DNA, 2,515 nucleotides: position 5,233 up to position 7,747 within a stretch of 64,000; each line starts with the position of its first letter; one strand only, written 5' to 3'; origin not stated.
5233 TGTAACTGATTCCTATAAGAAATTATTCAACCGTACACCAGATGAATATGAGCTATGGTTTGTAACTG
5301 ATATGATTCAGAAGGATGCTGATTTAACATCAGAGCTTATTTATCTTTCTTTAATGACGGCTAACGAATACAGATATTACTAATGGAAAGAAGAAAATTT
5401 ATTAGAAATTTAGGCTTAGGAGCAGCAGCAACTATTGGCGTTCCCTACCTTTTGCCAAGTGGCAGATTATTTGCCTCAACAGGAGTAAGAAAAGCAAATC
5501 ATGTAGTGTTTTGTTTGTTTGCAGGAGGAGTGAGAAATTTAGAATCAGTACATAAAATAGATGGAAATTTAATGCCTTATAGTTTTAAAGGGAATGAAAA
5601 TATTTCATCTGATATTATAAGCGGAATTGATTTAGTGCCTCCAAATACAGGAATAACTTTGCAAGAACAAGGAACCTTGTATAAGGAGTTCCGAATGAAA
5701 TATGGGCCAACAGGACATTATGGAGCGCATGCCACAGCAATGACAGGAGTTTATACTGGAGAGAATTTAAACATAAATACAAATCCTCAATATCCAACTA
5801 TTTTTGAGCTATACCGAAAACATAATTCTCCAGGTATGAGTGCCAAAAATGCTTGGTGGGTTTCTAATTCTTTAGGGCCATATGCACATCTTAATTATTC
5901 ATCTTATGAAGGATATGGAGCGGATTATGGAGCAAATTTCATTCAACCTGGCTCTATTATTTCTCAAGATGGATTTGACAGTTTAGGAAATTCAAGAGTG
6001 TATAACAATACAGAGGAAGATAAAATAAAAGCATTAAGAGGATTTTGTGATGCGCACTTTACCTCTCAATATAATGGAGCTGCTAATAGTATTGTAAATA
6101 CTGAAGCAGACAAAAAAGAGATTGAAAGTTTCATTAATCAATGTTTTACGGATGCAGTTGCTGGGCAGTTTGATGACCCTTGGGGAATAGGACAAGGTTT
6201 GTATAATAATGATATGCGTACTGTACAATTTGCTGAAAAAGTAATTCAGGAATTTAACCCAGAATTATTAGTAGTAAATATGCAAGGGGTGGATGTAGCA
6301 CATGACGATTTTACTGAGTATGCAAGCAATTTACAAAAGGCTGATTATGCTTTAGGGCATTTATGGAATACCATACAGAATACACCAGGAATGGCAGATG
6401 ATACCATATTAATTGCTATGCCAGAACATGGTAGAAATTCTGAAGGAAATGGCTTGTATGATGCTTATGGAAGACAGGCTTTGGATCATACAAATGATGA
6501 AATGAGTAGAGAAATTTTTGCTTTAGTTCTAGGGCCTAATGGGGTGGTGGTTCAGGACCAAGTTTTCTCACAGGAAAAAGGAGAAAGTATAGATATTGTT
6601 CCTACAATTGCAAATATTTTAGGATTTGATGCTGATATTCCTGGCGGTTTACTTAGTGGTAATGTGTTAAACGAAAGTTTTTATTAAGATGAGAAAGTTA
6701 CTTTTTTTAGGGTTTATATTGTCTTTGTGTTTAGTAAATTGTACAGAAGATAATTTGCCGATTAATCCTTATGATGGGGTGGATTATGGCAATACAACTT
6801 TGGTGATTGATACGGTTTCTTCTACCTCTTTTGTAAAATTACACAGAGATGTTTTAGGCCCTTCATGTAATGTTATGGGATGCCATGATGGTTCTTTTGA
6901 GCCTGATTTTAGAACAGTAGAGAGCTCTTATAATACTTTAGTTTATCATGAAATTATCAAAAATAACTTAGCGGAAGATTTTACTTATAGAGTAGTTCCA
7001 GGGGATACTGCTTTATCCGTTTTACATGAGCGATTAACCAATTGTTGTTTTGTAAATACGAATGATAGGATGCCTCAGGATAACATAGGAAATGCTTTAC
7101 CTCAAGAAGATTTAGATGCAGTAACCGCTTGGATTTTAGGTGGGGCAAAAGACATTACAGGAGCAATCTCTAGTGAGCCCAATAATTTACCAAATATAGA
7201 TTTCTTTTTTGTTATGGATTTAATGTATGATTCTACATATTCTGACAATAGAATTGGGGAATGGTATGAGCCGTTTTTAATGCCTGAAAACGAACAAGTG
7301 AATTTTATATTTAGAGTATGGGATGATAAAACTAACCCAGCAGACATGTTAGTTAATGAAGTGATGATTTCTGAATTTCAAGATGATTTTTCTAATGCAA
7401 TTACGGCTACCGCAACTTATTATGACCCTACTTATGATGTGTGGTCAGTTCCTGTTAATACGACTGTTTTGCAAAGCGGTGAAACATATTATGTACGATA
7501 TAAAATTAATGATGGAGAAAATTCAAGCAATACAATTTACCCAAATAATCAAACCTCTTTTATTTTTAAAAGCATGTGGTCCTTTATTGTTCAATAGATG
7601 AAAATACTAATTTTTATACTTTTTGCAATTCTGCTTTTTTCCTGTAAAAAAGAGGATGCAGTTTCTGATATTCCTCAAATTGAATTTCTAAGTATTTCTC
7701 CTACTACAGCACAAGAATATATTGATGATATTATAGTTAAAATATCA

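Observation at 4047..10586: Seven-gene, translationally coupled operon of exported proteins with no recognised function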

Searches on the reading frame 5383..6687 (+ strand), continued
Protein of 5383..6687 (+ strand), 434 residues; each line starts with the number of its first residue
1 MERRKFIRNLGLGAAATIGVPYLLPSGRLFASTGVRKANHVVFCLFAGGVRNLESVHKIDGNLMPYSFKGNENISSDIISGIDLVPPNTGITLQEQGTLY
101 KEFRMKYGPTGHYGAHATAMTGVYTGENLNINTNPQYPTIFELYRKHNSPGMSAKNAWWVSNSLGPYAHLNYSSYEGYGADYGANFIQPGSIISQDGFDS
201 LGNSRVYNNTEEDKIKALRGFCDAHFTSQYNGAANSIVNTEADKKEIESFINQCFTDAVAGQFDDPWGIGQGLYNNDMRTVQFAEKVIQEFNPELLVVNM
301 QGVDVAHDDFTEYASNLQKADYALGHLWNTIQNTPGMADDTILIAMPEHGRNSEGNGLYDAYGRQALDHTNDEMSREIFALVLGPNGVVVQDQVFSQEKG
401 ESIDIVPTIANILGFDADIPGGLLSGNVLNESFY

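Call 94: search_protein_families(library=pfam, proteins=[L064:12749-13252:+, L088:1859-2878:+, P0384, P0402, P0403], max_evalue=0.1)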
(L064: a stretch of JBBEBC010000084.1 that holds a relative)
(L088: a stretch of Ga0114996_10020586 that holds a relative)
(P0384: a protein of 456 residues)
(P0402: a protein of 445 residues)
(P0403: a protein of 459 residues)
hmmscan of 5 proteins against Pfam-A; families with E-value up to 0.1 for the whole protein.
L064:12749-13252:+ (168 aa): 1 family
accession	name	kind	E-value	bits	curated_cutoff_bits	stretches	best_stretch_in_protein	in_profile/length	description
PF03168.19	LEA_2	-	3.3e-06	27.9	25.4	1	64-159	2-96/98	Late embryogenesis abundant protein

L088:1859-2878:+ (340 aa): 6 families
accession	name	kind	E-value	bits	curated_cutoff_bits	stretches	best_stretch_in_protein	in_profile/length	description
PF13946.11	DUF4214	-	7.7e-08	32.7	23.2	1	290-338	21-69/72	Domain of unknown function (DUF4214)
PF07583.16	PSCyt2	-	5.8e-07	30.1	29.8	0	218-252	13-47/209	Protein of unknown function (DUF1549)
PF00427.26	PBS_linker_poly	-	1.8e-06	28.5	28.7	1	288-338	65-114/126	Phycobilisome Linker polypeptide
PF07587.16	PSD1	-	0.0021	18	28.5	0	287-315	217-242/244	Protein of unknown function (DUF1553)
PF04539.22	Sigma70_r3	-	0.013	16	25.3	0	298-314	14-30/78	Sigma-70 region 3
PF18780.6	HNH_repeat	-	0.091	13.6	26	0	239-250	16-27/54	Homing endonuclease associated repeat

P0384 (456 aa): 1 family
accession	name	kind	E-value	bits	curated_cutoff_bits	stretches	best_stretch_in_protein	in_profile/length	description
PF07394.17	DUF1501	-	0.002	17.8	27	1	335-390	266-314/390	Protein of unknown function (DUF1501)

P0402 (445 aa): 0 families

P0403 (459 aa): 0 families

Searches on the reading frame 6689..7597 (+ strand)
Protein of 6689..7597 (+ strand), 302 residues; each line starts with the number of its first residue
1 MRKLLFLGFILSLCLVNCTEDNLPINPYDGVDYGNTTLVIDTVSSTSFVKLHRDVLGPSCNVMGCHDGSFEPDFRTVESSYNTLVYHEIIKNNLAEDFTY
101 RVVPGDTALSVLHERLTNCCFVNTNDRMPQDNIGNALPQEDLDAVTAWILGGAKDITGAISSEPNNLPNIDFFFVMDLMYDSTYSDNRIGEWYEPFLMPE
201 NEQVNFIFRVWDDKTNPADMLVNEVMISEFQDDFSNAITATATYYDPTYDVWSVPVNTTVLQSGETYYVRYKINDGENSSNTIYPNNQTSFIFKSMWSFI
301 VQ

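Call 3: search_protein_families(library=pfam, proteins=[window:6689-7597:+], max_evalue=1)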
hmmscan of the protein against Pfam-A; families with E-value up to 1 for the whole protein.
window:6689-7597:+ (302 aa): 0 families

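Call 4: search_protein_families(library=ncbifam, proteins=[window:6689-7597:+], max_evalue=1)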
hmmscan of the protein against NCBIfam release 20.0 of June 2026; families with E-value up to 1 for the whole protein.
window:6689-7597:+ (302 aa): 1 family
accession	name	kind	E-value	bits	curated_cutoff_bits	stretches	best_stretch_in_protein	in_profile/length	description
TIGR03806.1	chp_HNE_0200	subfamily_domain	0.032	13.4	313.3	1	94-149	260-311/314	SO2930 family diheme c-type cytochrome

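Call 9: search_solved_structures(query=window:6689-7594:+, max_evalue=10, show_alignments=2)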
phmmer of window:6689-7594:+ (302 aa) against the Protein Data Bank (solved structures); distinct sequences matched with E-value up to 10: 7.
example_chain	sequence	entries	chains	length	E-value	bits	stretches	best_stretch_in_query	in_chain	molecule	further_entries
4lt6_A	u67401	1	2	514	0.54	12.5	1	191-222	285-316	Poly(A) polymerase gamma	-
5epq_A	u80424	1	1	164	0.58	12.4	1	199-270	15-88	Milk protein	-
7uf8_A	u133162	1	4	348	0.79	11.9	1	238-290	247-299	CtdP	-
9pv3_D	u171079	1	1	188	0.97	11.6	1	189-284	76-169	10E8-GT12 immunogen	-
4m70_A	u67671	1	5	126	1.1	11.5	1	50-84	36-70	Rx protein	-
1f5a_A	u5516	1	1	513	1.3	11.3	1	191-220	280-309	POLY(A) POLYMERASE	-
1q78_A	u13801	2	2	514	1.3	11.3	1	191-220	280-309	Poly(A) polymerase alpha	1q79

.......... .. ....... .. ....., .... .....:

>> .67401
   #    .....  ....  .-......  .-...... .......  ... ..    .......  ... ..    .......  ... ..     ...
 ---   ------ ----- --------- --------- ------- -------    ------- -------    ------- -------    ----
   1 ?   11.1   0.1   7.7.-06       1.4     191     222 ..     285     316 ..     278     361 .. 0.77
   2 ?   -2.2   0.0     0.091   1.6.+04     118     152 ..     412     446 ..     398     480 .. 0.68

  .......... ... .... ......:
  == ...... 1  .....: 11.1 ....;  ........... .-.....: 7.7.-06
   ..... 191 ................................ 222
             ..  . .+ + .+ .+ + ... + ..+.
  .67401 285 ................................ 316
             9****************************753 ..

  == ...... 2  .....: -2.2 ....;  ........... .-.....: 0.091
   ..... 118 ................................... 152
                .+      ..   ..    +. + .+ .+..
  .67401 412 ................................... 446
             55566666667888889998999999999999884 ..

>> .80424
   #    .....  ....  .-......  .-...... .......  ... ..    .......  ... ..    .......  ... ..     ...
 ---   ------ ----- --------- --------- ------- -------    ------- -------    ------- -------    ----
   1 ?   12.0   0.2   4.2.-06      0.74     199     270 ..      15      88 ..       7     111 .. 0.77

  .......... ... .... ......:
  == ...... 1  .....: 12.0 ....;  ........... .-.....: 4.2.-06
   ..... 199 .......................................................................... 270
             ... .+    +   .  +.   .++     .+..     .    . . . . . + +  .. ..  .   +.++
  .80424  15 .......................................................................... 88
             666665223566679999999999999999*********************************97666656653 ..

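Call 20: find_homologous_proteins(query=window:6689-7594:+, max_evalue=0.001)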
Query window:6689-7594:+ (302 aa): 1008 proteins with E <= 0.001 among 1293 candidates; the best 120 are listed.
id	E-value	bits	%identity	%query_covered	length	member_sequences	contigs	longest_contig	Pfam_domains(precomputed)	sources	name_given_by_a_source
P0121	4.2e-205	698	100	100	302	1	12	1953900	-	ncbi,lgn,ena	-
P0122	9.0e-167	572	83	100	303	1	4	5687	-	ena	-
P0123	6.6e-162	556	79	100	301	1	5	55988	-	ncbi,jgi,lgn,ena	-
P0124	1.7e-158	545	78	100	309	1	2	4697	-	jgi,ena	-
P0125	1.3e-153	529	76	100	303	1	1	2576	-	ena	-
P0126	2.3e-153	528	76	100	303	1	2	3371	-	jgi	-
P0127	2.4e-153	528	76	100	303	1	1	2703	-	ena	-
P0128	3.5e-153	527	76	100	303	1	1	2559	-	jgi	jgi:hypothetical protein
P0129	4.0e-153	527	76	100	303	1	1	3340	-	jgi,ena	-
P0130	4.0e-153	527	75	100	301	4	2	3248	-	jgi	jgi:hypothetical protein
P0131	4.1e-153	527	76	100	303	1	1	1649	-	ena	-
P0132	6.0e-153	526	75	100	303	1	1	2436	-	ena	-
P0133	7.2e-153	526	76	100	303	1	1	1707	-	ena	-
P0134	8.2e-153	526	76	100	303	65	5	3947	-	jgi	jgi:hypothetical protein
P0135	8.2e-153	526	76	100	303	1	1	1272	-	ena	-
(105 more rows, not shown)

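Call 22: find_encoding_contigs(protein=P0121, flank=10000, max_places=3)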
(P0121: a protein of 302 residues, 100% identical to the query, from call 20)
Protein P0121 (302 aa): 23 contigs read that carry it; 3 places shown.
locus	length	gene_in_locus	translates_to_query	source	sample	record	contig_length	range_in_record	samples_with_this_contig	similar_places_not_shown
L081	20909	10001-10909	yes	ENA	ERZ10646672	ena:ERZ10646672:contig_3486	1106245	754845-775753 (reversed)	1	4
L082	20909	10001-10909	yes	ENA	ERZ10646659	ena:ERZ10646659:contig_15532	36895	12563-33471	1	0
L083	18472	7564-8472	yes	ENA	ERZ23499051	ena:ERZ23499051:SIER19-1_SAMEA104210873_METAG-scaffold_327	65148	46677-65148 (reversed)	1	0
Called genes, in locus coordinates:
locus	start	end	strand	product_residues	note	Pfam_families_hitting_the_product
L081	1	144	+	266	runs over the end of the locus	PF04199:Cyclase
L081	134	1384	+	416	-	PF00266:Aminotran_5, PF22580:KYNU_C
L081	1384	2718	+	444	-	PF00070:Pyr_redox (faint), PF01266:DAO (weak), PF01494:FAD_binding_3, PF03486:HI0933_like (weak), PF07992:Pyr_redox_2 (faint), PF13450:NAD_binding_8, PF01494:FAD_binding_3 (weak)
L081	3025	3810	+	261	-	PF07722:Peptidase_C26, PF00117:GATase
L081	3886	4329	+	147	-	PF06695:Sm_multidrug_ex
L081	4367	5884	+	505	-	PF01676:Metalloenzyme, PF06415:iPGM_N, PF01663:Phosphodiest (weak)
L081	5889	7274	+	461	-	PF01546:Peptidase_M20, PF07687:M20_dimer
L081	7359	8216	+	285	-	-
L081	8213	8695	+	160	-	-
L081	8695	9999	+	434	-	PF01663:Phosphodiest (faint)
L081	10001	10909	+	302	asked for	-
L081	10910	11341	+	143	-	-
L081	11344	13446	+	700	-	PF03190:Thioredox_DsbH, PF13899:Thioredoxin_7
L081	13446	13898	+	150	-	-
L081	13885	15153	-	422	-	PF00579:tRNA-synt_1b, PF22421:SYY_C-terminal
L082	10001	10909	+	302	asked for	-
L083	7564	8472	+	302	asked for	-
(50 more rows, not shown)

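Call 26: search_protein_families(library=pfam, alignment_id=A3, max_evalue=1)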
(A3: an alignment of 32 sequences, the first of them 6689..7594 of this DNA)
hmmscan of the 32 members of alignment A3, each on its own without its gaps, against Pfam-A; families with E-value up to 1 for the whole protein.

A. member 1, window:6689-7594:+ (302 aa): 0 families

B. families by the number of members that match (of 32 scanned): 8 families
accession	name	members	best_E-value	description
PF11008.14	DUF2846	3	0.076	Protein of unknown function (DUF2846)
PF16408.10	DUF5016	1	0.00078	Domain of unknown function (DUF5016)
PF15089.11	Redic1-like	1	0.046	Regulator of DNA class I crossover intermediates 1-like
PF16390.11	DUF4999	1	0.048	Domain of unknown function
PF20330.3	DUF6625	1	0.061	Family of unknown function (DUF6625)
PF23790.1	Kyano_Gp96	1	0.1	Kyanoviridae Gp96 protein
PF12435.13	DUF3678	1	0.19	Protein of unknown function (DUF3678)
PF17963.7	Big_9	1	0.22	Bacterial Ig domain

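Call 51: predict_structure(alignment_id=A5)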
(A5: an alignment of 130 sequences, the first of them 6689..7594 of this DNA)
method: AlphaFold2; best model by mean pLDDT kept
length: 302 residues; sequences in the alignment: 130
mean_pLDDT: 86.5   pTM: 0.68
mean pLDDT of the five models: 86.5, 84.5, 84.5, 83.9, 83.6
residues with pLDDT >= 90: 183; 70-90: 76; 50-70: 34; < 50: 9
segments of 3 or more residues with pLDDT < 50: 62-67, 131-133
pLDDT, mean of each block of 10 residues (from residue 1): 85 71 72 74 86 78 49 78 92 88 96 82 58 66 93 94 93 95 93 95 97 94 97 96 91 97 98 95 95 95 97
secondary structure, 60 per line:
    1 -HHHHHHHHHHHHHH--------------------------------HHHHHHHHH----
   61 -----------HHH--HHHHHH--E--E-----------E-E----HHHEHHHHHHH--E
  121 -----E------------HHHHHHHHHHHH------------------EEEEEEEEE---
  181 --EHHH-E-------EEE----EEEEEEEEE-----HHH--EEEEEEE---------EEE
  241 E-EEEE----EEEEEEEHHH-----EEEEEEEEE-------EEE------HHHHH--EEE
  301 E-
elements in order: H2-15 H48-56 H77-82 H111-117 H139-150 E169-177 E196-198 E203-211 E222-228 E238-241 E243-246 E251-257 E266-274 E282-284 H291-295 E298-301

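Call 54: fold_search(model_id=the predicted structure, library=pdb)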
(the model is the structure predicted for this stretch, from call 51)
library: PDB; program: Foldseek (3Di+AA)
matches with E <= 10: 1971; with E <= 0.001: 6
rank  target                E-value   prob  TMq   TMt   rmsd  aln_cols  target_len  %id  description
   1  8fha_D                2.4e-04  1.00  0.30  0.55   5.4       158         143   16  Intramolecular ester bond-containing repeat domain 1 from Suipraoptans intestinalis adhesin (released 2024-06-19)
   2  8hnn_N                4.9e-04  0.99  0.19  0.37   6.8       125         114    9  Structure of CXCR3 complexed with antagonist SCH546738 (released 2023-11-29)
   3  8fha_B                7.9e-04  1.00  0.29  0.55   5.1       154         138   16  Intramolecular ester bond-containing repeat domain 1 from Suipraoptans intestinalis adhesin (released 2024-06-19)
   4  9kve_D                8.9e-04  0.99  0.21  0.43   7.7       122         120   11  Cryo-EM structure of SARS-CoV-2 prototype spike protein in complex with triple-nAb 4H1, 4A5 and 4C1 (released 2025-08-20)
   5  8rmx_A                9.4e-04  1.00  0.27  0.19   5.0       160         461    7  Transglutaminase 3 in complex with DH patient-derived Fab DH63-A02 (released 2025-03-12)
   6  9bc4_A                1.0e-03  1.00  0.26  0.19   6.0       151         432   11  Transglutaminase 2 - Intermediate State (released 2024-07-03)
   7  8rmx_D                1.1e-03  1.00  0.27  0.19   5.0       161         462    7  Transglutaminase 3 in complex with DH patient-derived Fab DH63-A02 (released 2025-03-12)
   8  8rmy_A                1.2e-03  1.00  0.27  0.19   4.9       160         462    6  Transglutaminase 3 in complex with inhibitor Z-don and DH patient-derived Fab DH63-A02 (released 2025-03-12)
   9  5fr1_B                1.3e-03  1.00  0.29  0.47   5.8       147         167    6  Double acetylated RhoGDI-alpha in complex with RhoA-GDP (released 2016-01-13)
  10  1ds6_B                1.4e-03  0.96  0.25  0.37  15.0       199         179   11  CRYSTAL STRUCTURE OF A RAC-RHOGDI COMPLEX (released 2000-07-12)
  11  8rmy_D                1.5e-03  1.00  0.27  0.19   5.0       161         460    7  Transglutaminase 3 in complex with inhibitor Z-don and DH patient-derived Fab DH63-A02 (released 2025-03-12)
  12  5m30_D                1.5e-03  0.99  0.22  0.46   6.6       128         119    9  Structure of TssK from T6SS EAEC in complex with nanobody nb18 (released 2017-06-21)
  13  7s83_A                1.7e-03  0.99  0.21  0.45   5.2       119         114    9  Crystal structure of SARS CoV-2 Spike Receptor Binding Domain in complex with shark neutralizing VNARs ShAb01 and ShAb (released 2022-11-23)
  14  7zra_G                1.7e-03  0.99  0.21  0.43   6.8       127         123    9  Crystal structure of E.coli LexA in complex with nanobody NbSOS1(Nb14497) (released 2022-10-26)
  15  8w1v_F                1.7e-03  0.99  0.20  0.41   5.5       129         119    9  The beta2 adrenergic receptor bound to a bitopic ligand (released 2024-07-17)
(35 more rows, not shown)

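Call 90: search_solved_structures(query=A5, max_evalue=10, show_alignments=3)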
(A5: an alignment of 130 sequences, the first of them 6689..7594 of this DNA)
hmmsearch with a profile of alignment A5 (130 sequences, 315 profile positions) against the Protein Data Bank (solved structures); distinct sequences matched with E-value up to 10: 0.
